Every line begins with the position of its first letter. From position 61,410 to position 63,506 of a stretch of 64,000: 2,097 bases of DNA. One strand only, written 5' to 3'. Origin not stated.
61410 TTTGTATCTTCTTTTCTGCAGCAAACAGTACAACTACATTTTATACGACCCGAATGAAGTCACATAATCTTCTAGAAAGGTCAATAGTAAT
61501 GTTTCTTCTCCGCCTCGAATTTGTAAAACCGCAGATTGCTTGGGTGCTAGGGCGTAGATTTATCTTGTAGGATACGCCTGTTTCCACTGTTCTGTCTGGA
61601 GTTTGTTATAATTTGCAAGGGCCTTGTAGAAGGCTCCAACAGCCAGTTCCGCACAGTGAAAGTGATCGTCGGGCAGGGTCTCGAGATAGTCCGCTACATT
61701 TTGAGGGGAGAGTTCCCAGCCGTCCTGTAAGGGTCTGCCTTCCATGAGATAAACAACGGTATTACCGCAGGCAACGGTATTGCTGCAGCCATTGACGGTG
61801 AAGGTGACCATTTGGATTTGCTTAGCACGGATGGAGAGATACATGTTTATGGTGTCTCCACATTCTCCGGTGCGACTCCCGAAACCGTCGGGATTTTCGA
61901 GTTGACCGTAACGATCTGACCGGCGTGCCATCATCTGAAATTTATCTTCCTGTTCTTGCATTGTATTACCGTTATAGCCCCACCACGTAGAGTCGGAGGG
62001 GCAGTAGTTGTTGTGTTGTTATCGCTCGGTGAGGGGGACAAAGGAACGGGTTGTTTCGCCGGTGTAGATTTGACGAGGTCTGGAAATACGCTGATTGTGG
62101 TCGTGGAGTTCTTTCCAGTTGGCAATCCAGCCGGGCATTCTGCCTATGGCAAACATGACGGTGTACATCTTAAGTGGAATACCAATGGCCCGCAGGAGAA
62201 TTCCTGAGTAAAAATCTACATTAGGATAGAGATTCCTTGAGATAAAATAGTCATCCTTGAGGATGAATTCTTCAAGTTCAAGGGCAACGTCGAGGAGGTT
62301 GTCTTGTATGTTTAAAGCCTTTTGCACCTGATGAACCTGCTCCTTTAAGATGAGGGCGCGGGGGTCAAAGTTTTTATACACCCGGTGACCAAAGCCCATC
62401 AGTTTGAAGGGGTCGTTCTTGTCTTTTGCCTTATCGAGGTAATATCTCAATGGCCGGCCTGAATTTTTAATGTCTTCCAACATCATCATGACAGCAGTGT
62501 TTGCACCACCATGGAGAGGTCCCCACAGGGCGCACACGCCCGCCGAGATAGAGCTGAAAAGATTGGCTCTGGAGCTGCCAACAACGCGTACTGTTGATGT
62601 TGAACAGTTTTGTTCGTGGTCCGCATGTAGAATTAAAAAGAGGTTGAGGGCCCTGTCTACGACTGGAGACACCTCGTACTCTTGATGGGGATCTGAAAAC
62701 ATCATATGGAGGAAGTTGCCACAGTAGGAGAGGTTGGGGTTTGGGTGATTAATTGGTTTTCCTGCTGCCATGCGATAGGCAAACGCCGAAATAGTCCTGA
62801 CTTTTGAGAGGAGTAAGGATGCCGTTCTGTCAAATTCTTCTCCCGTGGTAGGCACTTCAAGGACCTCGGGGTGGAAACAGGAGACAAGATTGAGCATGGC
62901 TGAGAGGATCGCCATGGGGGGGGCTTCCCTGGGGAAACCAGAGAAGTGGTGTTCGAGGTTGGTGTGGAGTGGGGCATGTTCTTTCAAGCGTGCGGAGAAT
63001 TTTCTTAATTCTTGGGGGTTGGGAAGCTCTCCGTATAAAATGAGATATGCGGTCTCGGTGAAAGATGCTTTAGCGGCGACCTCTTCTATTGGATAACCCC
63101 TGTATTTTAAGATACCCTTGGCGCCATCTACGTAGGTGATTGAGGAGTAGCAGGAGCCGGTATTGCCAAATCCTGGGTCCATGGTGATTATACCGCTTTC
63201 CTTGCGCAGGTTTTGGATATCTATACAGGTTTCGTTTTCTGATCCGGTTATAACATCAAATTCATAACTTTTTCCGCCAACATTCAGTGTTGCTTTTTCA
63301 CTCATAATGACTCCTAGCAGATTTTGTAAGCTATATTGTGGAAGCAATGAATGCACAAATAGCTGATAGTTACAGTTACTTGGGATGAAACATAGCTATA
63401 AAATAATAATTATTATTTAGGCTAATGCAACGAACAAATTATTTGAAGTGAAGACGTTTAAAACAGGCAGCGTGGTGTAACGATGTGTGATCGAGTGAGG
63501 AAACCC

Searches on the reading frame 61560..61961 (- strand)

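Call 9: search_protein_families(library=pfam, proteins=[window:61560-61961:-])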
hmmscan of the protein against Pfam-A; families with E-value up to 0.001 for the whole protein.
window:61560-61961:- (133 aa): 1 family
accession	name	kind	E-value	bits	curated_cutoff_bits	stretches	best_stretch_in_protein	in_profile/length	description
PF01592.21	NifU_N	-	4.3e-16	59.7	22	1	32-123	32-125/127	NifU-like N terminal domain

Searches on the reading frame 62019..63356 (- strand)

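Call 9: search_protein_families(library=pfam, proteins=[window:62019-63356:-])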
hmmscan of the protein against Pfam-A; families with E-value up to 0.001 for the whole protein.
window:62019-63356:- (445 aa): 1 family
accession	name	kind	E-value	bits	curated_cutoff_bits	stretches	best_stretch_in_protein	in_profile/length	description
PF00285.26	Citrate_synt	-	6.4e-130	433.8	27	1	62-428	1-357/357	Citrate synthase, C-terminal domain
